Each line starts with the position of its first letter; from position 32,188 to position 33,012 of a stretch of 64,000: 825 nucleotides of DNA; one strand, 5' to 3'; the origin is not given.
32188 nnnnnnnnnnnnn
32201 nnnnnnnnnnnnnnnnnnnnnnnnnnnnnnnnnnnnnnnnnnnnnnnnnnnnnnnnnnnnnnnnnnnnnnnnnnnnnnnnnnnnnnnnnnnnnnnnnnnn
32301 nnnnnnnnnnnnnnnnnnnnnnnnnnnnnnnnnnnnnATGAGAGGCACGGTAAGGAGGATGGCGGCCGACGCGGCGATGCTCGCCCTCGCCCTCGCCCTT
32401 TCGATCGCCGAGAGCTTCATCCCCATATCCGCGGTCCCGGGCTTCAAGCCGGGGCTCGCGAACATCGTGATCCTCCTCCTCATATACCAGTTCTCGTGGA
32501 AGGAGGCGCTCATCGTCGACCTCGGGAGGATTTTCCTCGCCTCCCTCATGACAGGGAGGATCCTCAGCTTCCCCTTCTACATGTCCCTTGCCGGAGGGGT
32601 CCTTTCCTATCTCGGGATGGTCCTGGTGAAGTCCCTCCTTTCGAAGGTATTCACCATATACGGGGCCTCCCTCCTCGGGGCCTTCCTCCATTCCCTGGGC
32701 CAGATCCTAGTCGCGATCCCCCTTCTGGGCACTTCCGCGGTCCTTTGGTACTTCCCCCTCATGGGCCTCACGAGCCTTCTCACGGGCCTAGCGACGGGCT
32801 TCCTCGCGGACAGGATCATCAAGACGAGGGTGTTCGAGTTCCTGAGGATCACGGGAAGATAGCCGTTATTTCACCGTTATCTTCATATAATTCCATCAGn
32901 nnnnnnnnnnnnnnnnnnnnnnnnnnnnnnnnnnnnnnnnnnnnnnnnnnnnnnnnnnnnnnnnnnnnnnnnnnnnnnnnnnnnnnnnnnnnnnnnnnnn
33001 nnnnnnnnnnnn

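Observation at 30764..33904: Flavinylation-associated accessory cluster directly downstream of rnf: lipoprotein ApbE, a NusG-II-like protein, a Gx-transporter-like protein and a membrane protein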

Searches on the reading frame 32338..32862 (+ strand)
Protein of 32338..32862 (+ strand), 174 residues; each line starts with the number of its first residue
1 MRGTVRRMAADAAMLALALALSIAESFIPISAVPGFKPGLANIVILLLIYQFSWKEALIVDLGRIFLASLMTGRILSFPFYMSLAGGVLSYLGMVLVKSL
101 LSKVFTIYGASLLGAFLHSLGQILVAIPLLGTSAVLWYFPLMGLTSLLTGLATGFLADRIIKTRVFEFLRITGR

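Call 3: search_protein_families(library=pfam, proteins=[window:32338-32862:+], max_evalue=0.01)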
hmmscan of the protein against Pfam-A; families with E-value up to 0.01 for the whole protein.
window:32338-32862:+ (174 aa): 1 family
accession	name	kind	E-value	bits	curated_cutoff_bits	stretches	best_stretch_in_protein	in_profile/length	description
PF07456.16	Hpre_diP_synt_I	-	3.8e-37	128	30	1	14-159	1-146/147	Heptaprenyl diphosphate synthase component I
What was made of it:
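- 32338..32862 (+): eetB homologue: ECF-S-like membrane protein, putative FAD-export substrate-binding subunit (174 aa). PF07456 128 bits (call 3).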

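Call 4: search_protein_families(library=ncbifam, proteins=[window:32338-32862:+], max_evalue=0.01)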
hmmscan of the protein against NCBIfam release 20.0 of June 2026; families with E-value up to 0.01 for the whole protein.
window:32338-32862:+ (174 aa): 0 families

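Call 13: find_encoding_contigs(protein=window:32338-32862:+, flank=10000, max_places=6)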
Protein window:32338-32862:+ (174 aa): no gene with exactly this product is on record in the collection.

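Call 14: find_homologous_proteins(query=window:32338-32862:+, max_evalue=0.00001)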
Query window:32338-32862:+ (174 aa): 63 proteins with E <= 0.00001 among 1345 candidates.
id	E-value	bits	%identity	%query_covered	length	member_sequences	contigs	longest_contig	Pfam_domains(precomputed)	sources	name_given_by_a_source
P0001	5.6e-93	327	93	100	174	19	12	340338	PF07456.17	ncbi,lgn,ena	-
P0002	5.3e-92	324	97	96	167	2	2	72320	PF07456.17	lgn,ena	-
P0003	8.8e-74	265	89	86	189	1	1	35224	PF07456.17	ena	-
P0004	2.7e-67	244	70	98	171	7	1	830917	PF07456.17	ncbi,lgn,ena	-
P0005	4.5e-62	227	68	98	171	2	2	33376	PF07456.17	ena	-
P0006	1.2e-40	157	52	93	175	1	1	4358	PF07456.17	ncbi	-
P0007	1.4e-39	154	51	94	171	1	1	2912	PF07456.17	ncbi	-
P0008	1.2e-34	138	51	94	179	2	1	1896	PF07456.17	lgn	-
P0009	1.8e-34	137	51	92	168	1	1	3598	PF07456.17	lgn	-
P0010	1.1e-33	135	52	93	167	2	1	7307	PF07456.17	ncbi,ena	-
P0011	1.9e-33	134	50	94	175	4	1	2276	PF07456.17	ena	-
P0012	2.6e-32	130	48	94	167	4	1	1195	PF07456.17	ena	-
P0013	2.7e-31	127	46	94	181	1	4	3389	PF07456.17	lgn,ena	-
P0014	9.6e-31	125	48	93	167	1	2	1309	PF07456.17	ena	-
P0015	1.3e-30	125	43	100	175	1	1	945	PF07456.17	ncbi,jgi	jgi:heptaprenyl diphosphate synthase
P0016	5.9e-30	122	48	94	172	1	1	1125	PF07456.17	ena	-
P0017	1.8e-29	121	45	95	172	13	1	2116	PF07456.17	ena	-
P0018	9.3e-29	119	44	95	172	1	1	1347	PF07456.17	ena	-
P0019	9.9e-29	118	41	94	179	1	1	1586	PF07456.17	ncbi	-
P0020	1.2e-26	112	39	93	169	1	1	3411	PF07456.17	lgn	-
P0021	1.9e-26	111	41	95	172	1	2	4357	PF07456.17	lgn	-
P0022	2.0e-26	111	40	90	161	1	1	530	PF07456.17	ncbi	-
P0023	2.6e-26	111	44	93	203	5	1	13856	PF07456.17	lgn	-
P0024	3.6e-26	110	41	90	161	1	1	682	PF07456.17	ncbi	-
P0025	9.4e-24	102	42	95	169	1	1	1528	PF07456.17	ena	-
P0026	9.8e-22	96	39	94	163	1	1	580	PF07456.17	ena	-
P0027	3.4e-21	94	39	90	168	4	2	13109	PF07456.17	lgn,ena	-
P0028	3.3e-20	91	42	96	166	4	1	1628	PF07456.17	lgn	-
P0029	3.6e-19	87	39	90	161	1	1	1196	PF07456.17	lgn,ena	-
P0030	1.7e-18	85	41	93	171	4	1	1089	PF07456.17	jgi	jgi:heptaprenyl diphosphate synthase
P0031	1.8e-18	85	42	90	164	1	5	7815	PF07456.17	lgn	-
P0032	2.4e-18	85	41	92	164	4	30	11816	PF07456.17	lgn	-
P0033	4.5e-18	84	41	89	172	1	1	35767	PF07456.17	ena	-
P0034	5.1e-18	84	41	72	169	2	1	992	PF07456.17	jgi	-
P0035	5.5e-18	84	40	72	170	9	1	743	PF07456.17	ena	-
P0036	9.2e-18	83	41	93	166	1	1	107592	PF07456.17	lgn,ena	-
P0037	4.1e-17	81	41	91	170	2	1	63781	PF07456.17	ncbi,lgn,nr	ncbi:MAG: Gx transporter family protein [Oscillibacter sp.]|nr:Gx transporter family protein [Oscill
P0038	7.7e-17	80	42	90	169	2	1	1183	PF07456.17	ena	-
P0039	8.4e-17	80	36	91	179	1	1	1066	PF07456.17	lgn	-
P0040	1.4e-16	79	41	91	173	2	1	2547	PF07456.17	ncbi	-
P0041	7.3e-16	77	37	72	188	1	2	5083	PF07456.17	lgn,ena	-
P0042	7.4e-16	77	39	93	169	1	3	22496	PF07456.17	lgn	-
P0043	1.0e-15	76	39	93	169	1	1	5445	PF07456.17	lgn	-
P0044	1.5e-15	76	41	89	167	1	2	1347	PF07456.17,PF12822.13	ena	-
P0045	1.5e-15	76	38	67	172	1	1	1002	PF07456.17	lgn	-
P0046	2.1e-15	75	38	93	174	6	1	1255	PF07456.17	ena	-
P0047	3.3e-15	75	37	93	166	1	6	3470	PF07456.17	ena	-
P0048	5.0e-15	74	37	93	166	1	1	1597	PF07456.17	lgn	-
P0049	5.8e-15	74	37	93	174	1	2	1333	PF07456.17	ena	-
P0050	6.2e-15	74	37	93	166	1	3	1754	PF07456.17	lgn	-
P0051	7.1e-15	73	37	93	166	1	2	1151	PF07456.17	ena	-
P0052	8.8e-15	73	37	93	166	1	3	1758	PF07456.17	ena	-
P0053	1.0e-14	73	37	93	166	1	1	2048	PF07456.17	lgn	-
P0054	1.1e-14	73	38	88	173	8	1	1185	PF07456.17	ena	-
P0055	2.8e-14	71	35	81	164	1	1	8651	PF07456.17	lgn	-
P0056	6.0e-14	70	36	76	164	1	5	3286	PF07456.17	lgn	-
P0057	6.1e-14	70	37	76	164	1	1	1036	PF07456.17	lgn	-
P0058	4.3e-11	61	39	67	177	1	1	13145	PF07456.17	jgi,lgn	jgi:heptaprenyl diphosphate synthase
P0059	4.5e-10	58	39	70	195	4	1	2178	PF07456.17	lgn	-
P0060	1.2e-8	53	33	90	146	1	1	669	PF07456.17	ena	-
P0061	1.2e-7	50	34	89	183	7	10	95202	PF07456.17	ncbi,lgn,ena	-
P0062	4.9e-7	48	32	83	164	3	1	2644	PF07456.17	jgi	-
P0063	9.7e-7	47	33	90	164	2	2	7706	PF07456.17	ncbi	-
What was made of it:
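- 32338..32862 (+): 63 homologues all carry PF07456 (call 14).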

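Call 15: find_encoding_contigs(protein=P0001, flank=10000, max_places=3)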
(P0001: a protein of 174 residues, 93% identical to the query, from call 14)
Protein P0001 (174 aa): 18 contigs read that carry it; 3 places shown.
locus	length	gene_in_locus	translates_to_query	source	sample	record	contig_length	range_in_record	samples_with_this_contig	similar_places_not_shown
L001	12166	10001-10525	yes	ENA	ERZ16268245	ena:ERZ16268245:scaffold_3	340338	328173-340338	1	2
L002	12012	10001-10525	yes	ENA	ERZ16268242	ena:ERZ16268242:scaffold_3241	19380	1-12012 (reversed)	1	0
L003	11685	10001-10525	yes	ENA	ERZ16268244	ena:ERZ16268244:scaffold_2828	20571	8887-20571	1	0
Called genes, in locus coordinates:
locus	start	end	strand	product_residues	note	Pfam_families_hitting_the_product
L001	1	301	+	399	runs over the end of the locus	PF07690:MFS_1 (faint)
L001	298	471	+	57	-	-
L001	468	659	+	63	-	-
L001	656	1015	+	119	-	-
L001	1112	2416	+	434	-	PF13375:RnfC_N, PF01512:Complex1_51K, PF10531:SLBB, PF13187:Fer4_9 (faint), PF13534:Fer4_17 (faint), PF00037:Fer4 (faint), PF12838:Fer4_7, PF13237:Fer4_10 (weak), +3 more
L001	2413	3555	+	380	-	PF03116:NQR2_RnfD_RnfE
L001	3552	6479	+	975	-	PF17202:sCache_3_3 (faint)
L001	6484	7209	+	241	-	PF02508:Rnf-Nqr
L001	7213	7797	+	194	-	PF02508:Rnf-Nqr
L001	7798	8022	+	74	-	-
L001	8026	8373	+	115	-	PF04060:FeS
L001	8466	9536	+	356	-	PF02424:ApbE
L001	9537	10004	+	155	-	PF07009:NusG_II (faint)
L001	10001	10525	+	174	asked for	PF07456:Hpre_diP_synt_I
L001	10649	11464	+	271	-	PF02645:DegV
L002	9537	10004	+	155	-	PF07009:NusG_II (faint)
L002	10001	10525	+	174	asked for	PF07456:Hpre_diP_synt_I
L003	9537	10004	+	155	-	PF07009:NusG_II (faint)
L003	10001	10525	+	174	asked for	PF07456:Hpre_diP_synt_I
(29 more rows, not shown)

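Call 16: find_encoding_contigs(protein=P0004, flank=10000, max_places=3)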
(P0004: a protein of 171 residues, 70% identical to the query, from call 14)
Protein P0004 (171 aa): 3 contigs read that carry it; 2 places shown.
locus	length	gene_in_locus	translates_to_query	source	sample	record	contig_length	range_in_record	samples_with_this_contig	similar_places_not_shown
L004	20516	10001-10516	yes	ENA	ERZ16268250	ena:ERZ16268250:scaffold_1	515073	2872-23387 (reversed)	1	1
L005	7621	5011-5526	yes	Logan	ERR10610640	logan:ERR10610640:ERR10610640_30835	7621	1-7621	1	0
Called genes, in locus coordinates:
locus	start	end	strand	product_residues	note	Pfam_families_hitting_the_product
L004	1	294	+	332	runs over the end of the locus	PF00356:LacI, PF13377:Peripla_BP_3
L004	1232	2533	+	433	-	PF13375:RnfC_N, PF01512:Complex1_51K, PF10531:SLBB, PF13534:Fer4_17 (faint), PF00037:Fer4 (faint), PF12838:Fer4_7, PF13187:Fer4_9 (weak), PF13237:Fer4_10 (weak), +1 more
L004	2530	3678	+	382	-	PF03116:NQR2_RnfD_RnfE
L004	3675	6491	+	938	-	PF17202:sCache_3_3 (faint)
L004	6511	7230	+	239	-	PF02508:Rnf-Nqr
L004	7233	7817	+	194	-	PF02508:Rnf-Nqr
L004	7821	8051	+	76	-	-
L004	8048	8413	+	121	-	PF04060:FeS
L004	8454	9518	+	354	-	PF02424:ApbE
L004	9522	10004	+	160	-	PF07009:NusG_II (weak)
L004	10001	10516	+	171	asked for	PF07456:Hpre_diP_synt_I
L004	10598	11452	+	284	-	PF02645:DegV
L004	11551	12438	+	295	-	-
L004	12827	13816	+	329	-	-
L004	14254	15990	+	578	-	PF00999:Na_H_Exchanger, PF02080:TrkA_C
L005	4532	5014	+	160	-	PF07009:NusG_II (weak)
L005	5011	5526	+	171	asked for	PF07456:Hpre_diP_synt_I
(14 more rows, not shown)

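Call 33: find_related_loci(query=A2, collection=genome_contigs, flank=10000)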
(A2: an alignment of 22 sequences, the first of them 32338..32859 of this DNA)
Query A2 (174 aa) in genome_contigs; peptide patterns used: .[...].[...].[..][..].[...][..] (x = any residue, [..] = any of these).
599 stretches matched a pattern (row limit reached: there are more); 590 encode a relative of the query (tblastn E <= 1e-3); the best 80 are kept; 80 distinct loci.
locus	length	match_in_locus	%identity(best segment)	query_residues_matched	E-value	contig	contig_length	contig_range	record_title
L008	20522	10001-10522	95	1-174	2e-92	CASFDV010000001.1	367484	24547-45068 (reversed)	uncultured Firmicutes bacterium isolate T19_L4_323323_idba_bin.173 genome assembly, contig: T19_L4_323323_idba_bin.173.f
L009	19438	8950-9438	46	1-167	4e-40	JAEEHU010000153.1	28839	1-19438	MAG: Acholeplasmatales bacterium isolate Tb.RUG.13 k141_10701605_flag=0_multi=29.6457_len=28839, whole genome shotgun se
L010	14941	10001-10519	45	2-170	2e-36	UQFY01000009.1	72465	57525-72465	uncultured Mollicutes bacterium isolate UMGS237 genome assembly, contig: NODE_67_length_72465_cov_7.834816, whole genome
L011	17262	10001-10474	47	5-165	4e-36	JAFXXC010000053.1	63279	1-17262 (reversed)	MAG: Acholeplasmatales bacterium isolate RGIG6825 Sheep_Rumen-4__c1064378, whole genome shotgun sequence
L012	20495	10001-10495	40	5-170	3e-32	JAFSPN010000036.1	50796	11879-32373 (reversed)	MAG: Bacilli bacterium isolate RGIG3356 Goat_Reticulum-6__c293630, whole genome shotgun sequence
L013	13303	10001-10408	50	6-144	2e-32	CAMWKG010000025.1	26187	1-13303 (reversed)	MAG TPA_asm: uncultured Mollicutes bacterium isolate SRR14411256_bin.9_metawrap_v1.3_MAG genome assembly, contig: NODE.2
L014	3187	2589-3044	45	6-157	1e-30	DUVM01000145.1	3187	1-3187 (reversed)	MAG TPA_asm: Tissierellia bacterium isolate AS08sgBPME_4 265994_AS08, whole genome shotgun sequence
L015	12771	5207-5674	43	6-161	1e-29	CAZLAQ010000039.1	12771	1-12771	MAG TPA_asm: uncultured Candidatus Izemoplasmatales bacterium isolate SRP178699_co1_449 genome assembly, contig: NODE_65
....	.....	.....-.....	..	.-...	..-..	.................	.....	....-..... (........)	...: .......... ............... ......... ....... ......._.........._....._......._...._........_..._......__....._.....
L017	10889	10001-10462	40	6-162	2e-27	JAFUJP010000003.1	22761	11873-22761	MAG: Oscillospiraceae bacterium isolate RGIG4554 Roe_deer_Rectum-2__c10272, whole genome shotgun sequence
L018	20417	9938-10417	39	1-165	2e-27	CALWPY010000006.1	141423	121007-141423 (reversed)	MAG: uncultured Lachnospiraceae bacterium isolate BRZ_LN__bin26 genome assembly, contig: BRZ_LN__NODE_124_length_141423_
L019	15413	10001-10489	39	2-167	7e-27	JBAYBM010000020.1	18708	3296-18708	MAG: Bacilli bacterium isolate SO_2016_CLC_T2_121 scaffold02519_PH3_Jul20_2016, whole genome shotgun sequence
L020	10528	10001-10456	41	6-162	4e-27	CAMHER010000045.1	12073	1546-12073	MAG: uncultured Clostridia bacterium isolate SRR11784282_bin.26_metaWRAP_v1.3_MAG genome assembly, contig: ERZ12202942.5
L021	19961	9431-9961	39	1-174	6e-27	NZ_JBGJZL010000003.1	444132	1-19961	Pelosinus sp. sgz500959 Scaffold3, whole genome shotgun sequence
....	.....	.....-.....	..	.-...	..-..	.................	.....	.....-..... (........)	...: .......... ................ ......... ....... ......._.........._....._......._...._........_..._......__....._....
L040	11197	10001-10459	36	2-157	7e-25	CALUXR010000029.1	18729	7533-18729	MAG: uncultured Acholeplasmatales bacterium isolate BRZ_KG__bin78 genome assembly, contig: BRZ_KG__NODE_3947_length_1872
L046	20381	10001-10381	44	35-162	2e-24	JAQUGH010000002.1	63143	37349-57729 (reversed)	MAG: Clostridia bacterium isolate STCSWMC_22 NODE_813_length_63143_cov_5.288419_ST_CSWMC, whole genome shotgun sequence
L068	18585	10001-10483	36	1-165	4e-23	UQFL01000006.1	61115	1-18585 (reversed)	uncultured Ruminococcaceae bacterium isolate UMGS233 genome assembly, contig: NODE_44_length_61115_cov_16.755437, whole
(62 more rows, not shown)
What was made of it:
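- The nearest relatives outside the lineage are Acholeplasmatales, Mollicutes and Bacilli MAGs, which are typically reduced (call 33).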

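Call 60: search_solved_structures(query=A2, max_evalue=10)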
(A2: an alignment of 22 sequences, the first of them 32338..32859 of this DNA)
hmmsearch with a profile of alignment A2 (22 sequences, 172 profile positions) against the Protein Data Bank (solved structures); distinct sequences matched with E-value up to 10: 0.
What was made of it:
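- On EetB (PF07456, ECF-S-like FAD exporter subunit): No PDB relative was found by sequence (call 60).
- Tried and rejected: The EetB profile against PDB sequences gave no hit even at E<=10 (call 60).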

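Call 63: search_protein_families(library=pfam, alignment_id=A2, max_evalue=1)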
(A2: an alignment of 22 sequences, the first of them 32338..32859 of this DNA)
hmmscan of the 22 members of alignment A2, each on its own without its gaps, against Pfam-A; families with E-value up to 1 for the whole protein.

A. member 1, window:32338-32859:+ (174 aa): 2 families
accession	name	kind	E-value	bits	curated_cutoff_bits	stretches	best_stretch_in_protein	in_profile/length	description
PF07456.16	Hpre_diP_synt_I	-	3.8e-37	128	30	1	14-159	1-146/147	Heptaprenyl diphosphate synthase component I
PF02809.26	UIM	-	0.91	10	21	0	13-26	4-17/17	Ubiquitin interaction motif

B. families by the number of members that match (of 22 scanned): 6 families
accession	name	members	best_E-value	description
PF07456.16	Hpre_diP_synt_I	22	1.6e-41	Heptaprenyl diphosphate synthase component I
PF12822.12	ECF_trnsprt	5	0.00033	ECF transporter, substrate-specific component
PF02809.26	UIM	3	0.42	Ubiquitin interaction motif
PF17198.9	AveC_like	1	0.24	Spirocyclase AveC-like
PF02096.25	60KD_IMP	1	0.26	60Kd inner membrane protein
PF13063.11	DUF3925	1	0.68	Protein of unknown function (DUF3925)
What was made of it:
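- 32338..32862 (+): 5 of 22 family members also touch PF12822 ECF_trnsprt, best E=3e-4 (call 63).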

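Call 86: search_protein_families(library=pfam, proteins=[L068:7757-8557:+, L068:8575-9615:+, L068:9612-10001:+, L068:9998-10501:+, L046:7578-8462:+, L046:8464-9501:+, L046:9507-9881:+, L046:9899-10402:+, L012:9615-9998:+, L040:9646-10002:+], max_evalue=0.001)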
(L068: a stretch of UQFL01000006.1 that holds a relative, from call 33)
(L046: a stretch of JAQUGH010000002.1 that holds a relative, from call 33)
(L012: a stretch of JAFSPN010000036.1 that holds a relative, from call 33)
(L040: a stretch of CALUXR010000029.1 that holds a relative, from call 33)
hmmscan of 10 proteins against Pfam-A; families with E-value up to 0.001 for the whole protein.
L068:7757-8557:+ (266 aa): 12 families
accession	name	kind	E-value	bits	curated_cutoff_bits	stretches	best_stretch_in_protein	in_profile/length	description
PF00037.32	Fer4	-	6.8e-18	64.1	21.1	3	241-263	2-24/24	4Fe-4S binding domain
PF12838.12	Fer4_7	-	6.2e-15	55.8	27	3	218-261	2-52/52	4Fe-4S dicluster domain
PF14697.11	Fer4_21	-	5.6e-14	52.5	35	3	216-262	6-57/59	4Fe-4S dicluster domain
PF04060.18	FeS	-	3.6e-12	46.2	23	1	46-77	1-32/33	Putative Fe-S cluster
PF12837.12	Fer4_6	-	1e-10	41.5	25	3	166-186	2-22/24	4Fe-4S binding domain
PF13187.11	Fer4_9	-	2e-10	41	27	2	144-187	2-51/52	4Fe-4S dicluster domain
PF13237.11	Fer4_10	-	4.8e-09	36.4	25.5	2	216-258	7-53/53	4Fe-4S dicluster domain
PF12797.12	Fer4_2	-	1.1e-07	31.8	24.5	2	166-184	3-21/22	4Fe-4S binding domain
PF25160.1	LdpA_Fe-S-bd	-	1.2e-06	28.7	27.6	1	150-193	9-48/49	LdpA Fe-S cluster-binding domain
PF13484.11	Fer4_16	-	2.6e-06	28.5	30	1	173-230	2-65/66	4Fe-4S double cluster binding domain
PF13534.11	Fer4_17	-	5.3e-05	24.1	22.2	1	173-231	2-59/61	4Fe-4S dicluster domain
PF12800.12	Fer4_4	-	0.00031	21.3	24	1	170-185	1-16/17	4Fe-4S binding domain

L068:8575-9615:+ (346 aa): 1 family
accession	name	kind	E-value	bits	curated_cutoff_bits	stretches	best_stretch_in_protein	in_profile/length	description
PF02424.20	ApbE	-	3.3e-65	220.7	25.6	1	37-327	2-266/266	ApbE family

L068:9612-10001:+ (129 aa): 1 family
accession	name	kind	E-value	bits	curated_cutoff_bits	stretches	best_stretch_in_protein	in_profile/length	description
PF07009.16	NusG_II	-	8.6e-30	103.5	29.6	1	14-119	4-106/107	NusG domain II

L068:9998-10501:+ (167 aa): 1 family
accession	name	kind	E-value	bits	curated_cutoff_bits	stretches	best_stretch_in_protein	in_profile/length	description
PF07456.16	Hpre_diP_synt_I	-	1e-40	139.6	30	1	14-155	1-145/147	Heptaprenyl diphosphate synthase component I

L046:7578-8462:+ (294 aa): 13 families
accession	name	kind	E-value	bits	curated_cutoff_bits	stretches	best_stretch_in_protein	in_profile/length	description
PF00037.32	Fer4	-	1.7e-21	75.5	21.1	3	241-263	2-24/24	4Fe-4S binding domain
PF13187.11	Fer4_9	-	1e-18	67.5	27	3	213-262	1-52/52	4Fe-4S dicluster domain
PF14697.11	Fer4_21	-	1.6e-16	60.6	35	3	213-263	7-58/59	4Fe-4S dicluster domain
PF12838.12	Fer4_7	-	1.7e-16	60.8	27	2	214-261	2-52/52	4Fe-4S dicluster domain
PF12837.12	Fer4_6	-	1.2e-13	50.7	25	3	240-262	2-24/24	4Fe-4S binding domain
PF13237.11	Fer4_10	-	6.8e-12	45.6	25.5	2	162-225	2-53/53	4Fe-4S dicluster domain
PF04060.18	FeS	-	3.5e-11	43.1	23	1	41-72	1-32/33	Putative Fe-S cluster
PF13484.11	Fer4_16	-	6e-09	37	30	0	169-200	2-32/66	4Fe-4S double cluster binding domain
PF12797.12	Fer4_2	-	2.9e-08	33.6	24.5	2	162-180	3-21/22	4Fe-4S binding domain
PF12800.12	Fer4_4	-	1.1e-07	31.9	24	0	245-259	2-16/17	4Fe-4S binding domain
PF13183.11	Fer4_8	-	3.7e-05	24.6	27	1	245-294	3-61/68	4Fe-4S dicluster domain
PF25160.1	LdpA_Fe-S-bd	-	0.00018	21.7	27.6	0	218-264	7-45/49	LdpA Fe-S cluster-binding domain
PF13534.11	Fer4_17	-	0.00058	20.8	22.2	0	169-227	2-59/61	4Fe-4S dicluster domain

L046:8464-9501:+ (345 aa): 1 family
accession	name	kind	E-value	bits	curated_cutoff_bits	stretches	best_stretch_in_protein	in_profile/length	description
PF02424.20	ApbE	-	2.8e-86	289.8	25.6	1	39-325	1-266/266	ApbE family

L046:9507-9881:+ (124 aa): 1 family
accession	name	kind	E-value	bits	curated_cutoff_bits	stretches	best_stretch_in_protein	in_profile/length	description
PF07009.16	NusG_II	-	3.9e-31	107.8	29.6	1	10-116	3-106/107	NusG domain II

L046:9899-10402:+ (167 aa): 2 families
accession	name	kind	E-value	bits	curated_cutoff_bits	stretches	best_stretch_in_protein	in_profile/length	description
PF07456.16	Hpre_diP_synt_I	-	1.2e-44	152.3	30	1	13-159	1-147/147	Heptaprenyl diphosphate synthase component I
PF12822.12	ECF_trnsprt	-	0.0001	22.8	30.7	1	6-157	2-166/169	ECF transporter, substrate-specific component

L012:9615-9998:+ (127 aa): 1 family
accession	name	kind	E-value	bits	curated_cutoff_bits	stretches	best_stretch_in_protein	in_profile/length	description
PF07009.16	NusG_II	-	6.8e-18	65.2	29.6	1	12-121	1-106/107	NusG domain II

L040:9646-10002:+ (118 aa): 1 family
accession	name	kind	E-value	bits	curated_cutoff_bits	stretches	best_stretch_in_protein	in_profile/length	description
PF07009.16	NusG_II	-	1.4e-17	64.2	29.6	1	11-116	2-104/107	NusG domain II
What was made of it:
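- On EetA (PF07009 NusG_II / DUF1312): The related L012 and L040 proteins score 64-65 bits (call 86).
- Two loci were verified with Pfam (call 86).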
